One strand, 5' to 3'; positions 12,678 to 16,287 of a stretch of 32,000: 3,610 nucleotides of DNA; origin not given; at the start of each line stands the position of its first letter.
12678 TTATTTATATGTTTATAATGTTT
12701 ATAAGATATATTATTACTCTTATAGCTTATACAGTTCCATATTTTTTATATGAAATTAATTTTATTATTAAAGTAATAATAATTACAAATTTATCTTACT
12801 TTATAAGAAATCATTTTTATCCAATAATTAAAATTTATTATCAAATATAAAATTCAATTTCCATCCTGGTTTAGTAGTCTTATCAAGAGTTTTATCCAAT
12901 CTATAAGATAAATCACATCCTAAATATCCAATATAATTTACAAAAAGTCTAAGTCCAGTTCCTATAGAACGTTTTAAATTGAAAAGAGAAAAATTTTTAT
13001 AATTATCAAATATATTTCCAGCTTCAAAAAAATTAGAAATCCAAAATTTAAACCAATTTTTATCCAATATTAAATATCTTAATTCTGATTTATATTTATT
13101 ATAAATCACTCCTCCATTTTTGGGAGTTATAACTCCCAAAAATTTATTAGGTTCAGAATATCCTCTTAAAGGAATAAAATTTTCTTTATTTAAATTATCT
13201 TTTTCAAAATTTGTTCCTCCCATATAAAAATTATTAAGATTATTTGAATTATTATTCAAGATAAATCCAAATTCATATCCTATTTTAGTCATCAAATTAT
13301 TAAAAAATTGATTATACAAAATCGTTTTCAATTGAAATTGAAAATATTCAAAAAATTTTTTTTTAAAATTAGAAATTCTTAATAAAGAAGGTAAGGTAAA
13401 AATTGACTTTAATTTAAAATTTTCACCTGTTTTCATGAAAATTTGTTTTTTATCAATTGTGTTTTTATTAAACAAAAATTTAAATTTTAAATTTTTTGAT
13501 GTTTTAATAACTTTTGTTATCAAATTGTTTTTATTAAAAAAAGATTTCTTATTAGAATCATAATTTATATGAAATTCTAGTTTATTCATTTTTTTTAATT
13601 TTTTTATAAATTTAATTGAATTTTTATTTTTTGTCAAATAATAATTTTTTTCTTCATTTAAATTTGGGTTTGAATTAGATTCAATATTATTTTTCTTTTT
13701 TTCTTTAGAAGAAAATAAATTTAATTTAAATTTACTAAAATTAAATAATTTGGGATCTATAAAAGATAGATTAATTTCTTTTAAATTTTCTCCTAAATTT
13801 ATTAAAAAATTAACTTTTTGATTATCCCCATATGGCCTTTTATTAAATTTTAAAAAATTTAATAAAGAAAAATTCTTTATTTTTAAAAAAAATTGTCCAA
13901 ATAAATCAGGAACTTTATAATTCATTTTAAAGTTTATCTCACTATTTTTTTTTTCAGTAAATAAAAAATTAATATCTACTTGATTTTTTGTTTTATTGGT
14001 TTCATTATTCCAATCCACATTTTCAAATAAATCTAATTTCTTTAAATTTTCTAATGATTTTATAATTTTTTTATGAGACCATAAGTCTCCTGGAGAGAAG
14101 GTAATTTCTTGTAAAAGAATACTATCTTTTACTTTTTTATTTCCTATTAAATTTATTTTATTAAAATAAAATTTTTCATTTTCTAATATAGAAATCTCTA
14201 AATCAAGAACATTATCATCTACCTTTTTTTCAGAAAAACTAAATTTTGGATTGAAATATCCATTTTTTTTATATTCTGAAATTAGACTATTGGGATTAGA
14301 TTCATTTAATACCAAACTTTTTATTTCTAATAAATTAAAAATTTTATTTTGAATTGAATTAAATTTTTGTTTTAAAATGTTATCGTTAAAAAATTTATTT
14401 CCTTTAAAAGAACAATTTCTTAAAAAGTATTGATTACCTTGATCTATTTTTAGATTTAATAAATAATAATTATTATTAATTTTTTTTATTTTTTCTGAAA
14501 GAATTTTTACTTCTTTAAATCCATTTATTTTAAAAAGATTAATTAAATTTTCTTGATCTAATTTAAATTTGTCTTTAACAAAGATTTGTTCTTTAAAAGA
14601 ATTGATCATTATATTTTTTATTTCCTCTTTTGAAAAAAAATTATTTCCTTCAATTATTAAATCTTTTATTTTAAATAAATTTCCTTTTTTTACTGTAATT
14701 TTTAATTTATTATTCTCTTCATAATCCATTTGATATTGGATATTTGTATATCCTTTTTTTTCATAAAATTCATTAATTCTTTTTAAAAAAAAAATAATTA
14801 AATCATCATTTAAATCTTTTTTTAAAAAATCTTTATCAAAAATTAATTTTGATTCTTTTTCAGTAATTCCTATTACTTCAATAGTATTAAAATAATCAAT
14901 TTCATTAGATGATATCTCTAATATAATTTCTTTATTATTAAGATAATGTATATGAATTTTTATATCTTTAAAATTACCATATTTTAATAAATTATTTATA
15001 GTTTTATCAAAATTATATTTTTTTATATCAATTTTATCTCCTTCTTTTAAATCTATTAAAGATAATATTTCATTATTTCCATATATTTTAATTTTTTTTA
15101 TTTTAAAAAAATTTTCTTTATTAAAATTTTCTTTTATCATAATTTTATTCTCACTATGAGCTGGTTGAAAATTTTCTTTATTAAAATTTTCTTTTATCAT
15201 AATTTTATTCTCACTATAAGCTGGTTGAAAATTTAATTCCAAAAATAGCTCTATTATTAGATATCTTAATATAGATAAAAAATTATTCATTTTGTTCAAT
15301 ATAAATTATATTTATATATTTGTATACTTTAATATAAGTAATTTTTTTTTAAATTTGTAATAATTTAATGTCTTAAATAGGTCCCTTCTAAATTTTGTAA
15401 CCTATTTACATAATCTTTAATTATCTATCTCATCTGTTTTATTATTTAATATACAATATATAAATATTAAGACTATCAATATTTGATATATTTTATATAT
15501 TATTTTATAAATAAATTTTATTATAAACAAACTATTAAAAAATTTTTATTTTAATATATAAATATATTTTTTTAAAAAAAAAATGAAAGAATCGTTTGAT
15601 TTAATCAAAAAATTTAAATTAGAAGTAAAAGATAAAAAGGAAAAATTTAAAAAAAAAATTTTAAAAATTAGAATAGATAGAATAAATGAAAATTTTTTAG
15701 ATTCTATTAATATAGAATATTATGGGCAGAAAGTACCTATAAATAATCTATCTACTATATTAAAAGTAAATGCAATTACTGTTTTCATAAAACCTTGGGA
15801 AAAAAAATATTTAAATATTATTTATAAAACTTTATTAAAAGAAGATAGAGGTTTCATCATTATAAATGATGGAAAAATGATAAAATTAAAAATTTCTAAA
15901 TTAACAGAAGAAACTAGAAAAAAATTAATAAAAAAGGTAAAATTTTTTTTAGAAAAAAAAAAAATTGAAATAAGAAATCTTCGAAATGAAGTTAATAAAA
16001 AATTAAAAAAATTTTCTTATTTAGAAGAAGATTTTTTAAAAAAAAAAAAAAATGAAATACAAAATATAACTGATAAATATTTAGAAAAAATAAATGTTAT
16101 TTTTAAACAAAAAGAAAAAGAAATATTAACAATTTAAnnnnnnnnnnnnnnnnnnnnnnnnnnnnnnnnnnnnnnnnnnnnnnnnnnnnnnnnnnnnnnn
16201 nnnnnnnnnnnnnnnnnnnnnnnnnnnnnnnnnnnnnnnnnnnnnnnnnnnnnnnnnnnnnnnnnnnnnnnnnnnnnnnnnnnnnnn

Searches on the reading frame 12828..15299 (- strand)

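Call 54: search_protein_families(library=ncbifam, proteins=[window:12828-15299:-], max_evalue=0.01)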
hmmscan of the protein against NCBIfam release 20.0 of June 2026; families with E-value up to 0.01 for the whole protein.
window:12828-15299:- (823 aa): 2 families
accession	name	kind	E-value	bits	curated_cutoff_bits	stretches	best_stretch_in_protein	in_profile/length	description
TIGR03303.1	OM_YaeT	equivalog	5.8e-46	157.2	297.15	1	65-820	1-738/741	outer membrane protein assembly factor BamA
NF008287.0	PRK11067.1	subfamily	3.4e-11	42.2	1181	2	344-465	313-436/802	outer membrane protein assembly factor BamA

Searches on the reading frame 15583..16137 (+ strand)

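Call 54: search_protein_families(library=ncbifam, proteins=[window:15583-16137:+], max_evalue=0.01)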
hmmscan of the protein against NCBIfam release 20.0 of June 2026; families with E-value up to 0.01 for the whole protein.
window:15583-16137:+ (184 aa): 1 family
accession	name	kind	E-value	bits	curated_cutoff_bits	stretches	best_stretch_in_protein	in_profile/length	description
TIGR00496.1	frr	equivalog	1.1e-41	142.3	149.1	1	19-184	8-176/176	ribosome recycling factor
